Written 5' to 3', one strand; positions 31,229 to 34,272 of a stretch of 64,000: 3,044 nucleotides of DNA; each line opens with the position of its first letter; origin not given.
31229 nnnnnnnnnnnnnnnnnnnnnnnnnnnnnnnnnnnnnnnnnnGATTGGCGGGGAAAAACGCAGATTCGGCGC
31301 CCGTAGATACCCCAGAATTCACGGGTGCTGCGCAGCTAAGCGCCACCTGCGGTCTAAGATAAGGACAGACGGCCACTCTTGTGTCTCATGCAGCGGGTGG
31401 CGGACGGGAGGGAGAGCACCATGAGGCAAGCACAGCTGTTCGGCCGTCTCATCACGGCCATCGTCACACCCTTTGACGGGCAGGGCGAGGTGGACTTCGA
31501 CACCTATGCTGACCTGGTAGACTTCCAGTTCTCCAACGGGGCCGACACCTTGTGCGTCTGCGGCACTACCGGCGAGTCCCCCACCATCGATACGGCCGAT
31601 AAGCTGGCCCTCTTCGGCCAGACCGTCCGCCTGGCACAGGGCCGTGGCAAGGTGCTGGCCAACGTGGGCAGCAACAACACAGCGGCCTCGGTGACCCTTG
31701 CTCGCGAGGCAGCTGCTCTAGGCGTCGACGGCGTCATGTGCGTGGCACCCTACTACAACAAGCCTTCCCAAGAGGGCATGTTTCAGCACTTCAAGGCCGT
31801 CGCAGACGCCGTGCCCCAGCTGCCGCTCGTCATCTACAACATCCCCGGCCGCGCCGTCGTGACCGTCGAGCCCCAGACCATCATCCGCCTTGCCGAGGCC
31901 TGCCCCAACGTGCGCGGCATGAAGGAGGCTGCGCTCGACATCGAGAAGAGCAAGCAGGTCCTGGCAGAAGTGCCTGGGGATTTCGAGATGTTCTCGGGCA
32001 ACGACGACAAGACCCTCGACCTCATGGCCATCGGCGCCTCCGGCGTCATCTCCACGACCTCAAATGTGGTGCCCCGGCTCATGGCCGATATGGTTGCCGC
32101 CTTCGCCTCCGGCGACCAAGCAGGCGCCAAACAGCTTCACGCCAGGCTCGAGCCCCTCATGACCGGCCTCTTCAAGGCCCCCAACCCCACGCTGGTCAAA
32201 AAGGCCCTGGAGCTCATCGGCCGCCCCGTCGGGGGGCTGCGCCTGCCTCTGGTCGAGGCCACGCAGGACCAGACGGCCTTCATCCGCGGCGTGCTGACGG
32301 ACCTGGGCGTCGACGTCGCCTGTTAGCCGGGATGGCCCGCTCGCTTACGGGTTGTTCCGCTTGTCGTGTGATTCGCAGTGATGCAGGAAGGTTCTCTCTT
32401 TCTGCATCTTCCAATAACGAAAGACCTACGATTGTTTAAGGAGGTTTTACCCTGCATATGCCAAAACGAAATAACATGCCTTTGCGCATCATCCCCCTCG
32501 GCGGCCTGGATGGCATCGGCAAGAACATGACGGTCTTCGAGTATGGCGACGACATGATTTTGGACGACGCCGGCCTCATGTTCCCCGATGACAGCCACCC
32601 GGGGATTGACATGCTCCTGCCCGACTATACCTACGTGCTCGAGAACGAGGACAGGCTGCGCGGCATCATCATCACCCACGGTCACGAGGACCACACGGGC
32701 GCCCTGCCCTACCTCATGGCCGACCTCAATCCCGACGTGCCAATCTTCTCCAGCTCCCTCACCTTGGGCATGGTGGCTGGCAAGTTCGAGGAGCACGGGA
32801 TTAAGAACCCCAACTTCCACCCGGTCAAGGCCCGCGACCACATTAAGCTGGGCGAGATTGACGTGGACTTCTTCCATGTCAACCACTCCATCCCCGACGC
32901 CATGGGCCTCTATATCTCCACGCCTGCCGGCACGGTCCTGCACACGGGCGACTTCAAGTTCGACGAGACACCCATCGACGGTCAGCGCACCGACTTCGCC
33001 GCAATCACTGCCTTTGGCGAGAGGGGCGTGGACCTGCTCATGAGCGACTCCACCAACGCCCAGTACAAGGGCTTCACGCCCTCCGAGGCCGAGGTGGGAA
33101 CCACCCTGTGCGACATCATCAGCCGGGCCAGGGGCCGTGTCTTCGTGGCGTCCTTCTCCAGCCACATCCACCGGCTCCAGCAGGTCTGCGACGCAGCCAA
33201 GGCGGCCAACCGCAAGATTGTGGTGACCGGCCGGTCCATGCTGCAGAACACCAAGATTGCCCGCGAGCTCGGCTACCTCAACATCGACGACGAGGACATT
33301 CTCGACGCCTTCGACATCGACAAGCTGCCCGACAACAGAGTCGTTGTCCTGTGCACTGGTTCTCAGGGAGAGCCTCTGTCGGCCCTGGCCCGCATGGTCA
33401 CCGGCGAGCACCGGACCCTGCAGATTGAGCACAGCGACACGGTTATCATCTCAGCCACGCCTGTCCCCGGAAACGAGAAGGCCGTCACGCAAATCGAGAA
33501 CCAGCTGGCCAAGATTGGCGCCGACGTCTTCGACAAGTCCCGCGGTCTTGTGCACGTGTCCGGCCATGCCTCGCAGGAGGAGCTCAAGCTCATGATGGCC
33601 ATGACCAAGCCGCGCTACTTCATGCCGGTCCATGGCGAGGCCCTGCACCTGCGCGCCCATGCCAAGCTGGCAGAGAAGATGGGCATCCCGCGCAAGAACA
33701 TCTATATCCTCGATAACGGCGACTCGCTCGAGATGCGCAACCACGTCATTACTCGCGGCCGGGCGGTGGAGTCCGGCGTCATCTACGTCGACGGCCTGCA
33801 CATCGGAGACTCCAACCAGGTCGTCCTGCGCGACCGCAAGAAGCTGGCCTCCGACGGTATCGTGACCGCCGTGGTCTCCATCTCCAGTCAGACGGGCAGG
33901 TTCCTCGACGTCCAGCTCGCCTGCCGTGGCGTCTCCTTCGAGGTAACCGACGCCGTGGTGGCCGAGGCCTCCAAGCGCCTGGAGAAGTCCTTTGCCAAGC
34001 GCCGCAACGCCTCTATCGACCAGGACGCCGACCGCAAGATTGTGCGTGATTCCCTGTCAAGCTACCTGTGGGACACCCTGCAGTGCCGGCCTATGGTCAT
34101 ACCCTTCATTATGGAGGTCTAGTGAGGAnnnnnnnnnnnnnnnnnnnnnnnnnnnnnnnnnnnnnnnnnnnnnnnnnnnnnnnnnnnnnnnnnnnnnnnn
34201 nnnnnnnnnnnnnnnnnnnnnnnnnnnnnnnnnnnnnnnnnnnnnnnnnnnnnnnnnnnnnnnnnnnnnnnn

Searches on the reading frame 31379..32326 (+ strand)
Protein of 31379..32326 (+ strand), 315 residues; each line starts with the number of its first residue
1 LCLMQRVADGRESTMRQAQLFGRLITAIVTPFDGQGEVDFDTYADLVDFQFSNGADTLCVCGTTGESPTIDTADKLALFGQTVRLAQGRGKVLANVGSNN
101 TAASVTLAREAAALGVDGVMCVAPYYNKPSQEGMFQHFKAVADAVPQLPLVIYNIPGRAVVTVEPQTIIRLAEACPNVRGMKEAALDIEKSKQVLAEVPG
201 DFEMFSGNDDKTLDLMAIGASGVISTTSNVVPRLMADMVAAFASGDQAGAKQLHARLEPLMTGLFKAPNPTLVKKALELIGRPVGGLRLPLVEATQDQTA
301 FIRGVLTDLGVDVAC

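Call 24: search_protein_families(library=pfam, proteins=[window:31379-32326:+])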
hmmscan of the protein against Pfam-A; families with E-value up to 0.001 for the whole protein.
window:31379-32326:+ (315 aa): 1 family
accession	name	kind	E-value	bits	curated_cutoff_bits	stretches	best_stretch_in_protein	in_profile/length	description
PF00701.28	DHDPS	-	1.3e-91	306.8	22.1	1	21-300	2-280/289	Dihydrodipicolinate synthetase family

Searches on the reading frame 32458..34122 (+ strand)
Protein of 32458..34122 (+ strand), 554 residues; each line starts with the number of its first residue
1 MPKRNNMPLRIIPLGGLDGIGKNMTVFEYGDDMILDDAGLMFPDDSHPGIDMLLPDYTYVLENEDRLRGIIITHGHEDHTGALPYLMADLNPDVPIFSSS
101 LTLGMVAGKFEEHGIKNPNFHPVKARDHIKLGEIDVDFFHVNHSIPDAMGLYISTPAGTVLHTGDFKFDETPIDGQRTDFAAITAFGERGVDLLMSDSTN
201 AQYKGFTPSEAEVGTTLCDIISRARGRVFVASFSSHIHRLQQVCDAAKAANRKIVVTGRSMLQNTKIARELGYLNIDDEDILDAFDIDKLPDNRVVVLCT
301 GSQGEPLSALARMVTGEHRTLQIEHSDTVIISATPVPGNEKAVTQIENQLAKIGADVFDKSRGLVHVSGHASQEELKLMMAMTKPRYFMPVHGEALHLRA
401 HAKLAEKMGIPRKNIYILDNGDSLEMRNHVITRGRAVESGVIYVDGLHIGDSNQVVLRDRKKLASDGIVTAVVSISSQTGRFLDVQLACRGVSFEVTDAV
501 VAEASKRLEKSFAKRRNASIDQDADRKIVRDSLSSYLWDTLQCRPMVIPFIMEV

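Call 24: search_protein_families(library=pfam, proteins=[window:32458-34122:+])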
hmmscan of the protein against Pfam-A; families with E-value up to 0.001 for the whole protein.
window:32458-34122:+ (554 aa): 5 families
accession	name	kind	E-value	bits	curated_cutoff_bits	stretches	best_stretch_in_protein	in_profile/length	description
PF22505.1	RNase_J_b_CASP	-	7.6e-49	165.1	27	1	226-350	2-126/126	Ribonuclease J, beta-CASP domain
PF17770.6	RNase_J_C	-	1.1e-15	58.9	23.8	1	456-554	1-102/102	Ribonuclease J C-terminal domain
PF07521.17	RMMBL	-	1.5e-13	51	21.6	1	366-413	13-58/63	Zn-dependent metallo-hydrolase RNA specificity domain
PF12706.13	Lactamase_B_2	-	1.2e-10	41.8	27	1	63-169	27-147/200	Beta-lactamase superfamily domain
PF00753.33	Lactamase_B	-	3.5e-09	37.3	22.7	1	49-174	33-158/196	Metallo-beta-lactamase superfamily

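Call 31: find_encoding_contigs(protein=window:32458-34122:+, flank=2000, max_places=6)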
Protein window:32458-34122:+ (554 aa): no gene with exactly this product is on record in the collection.
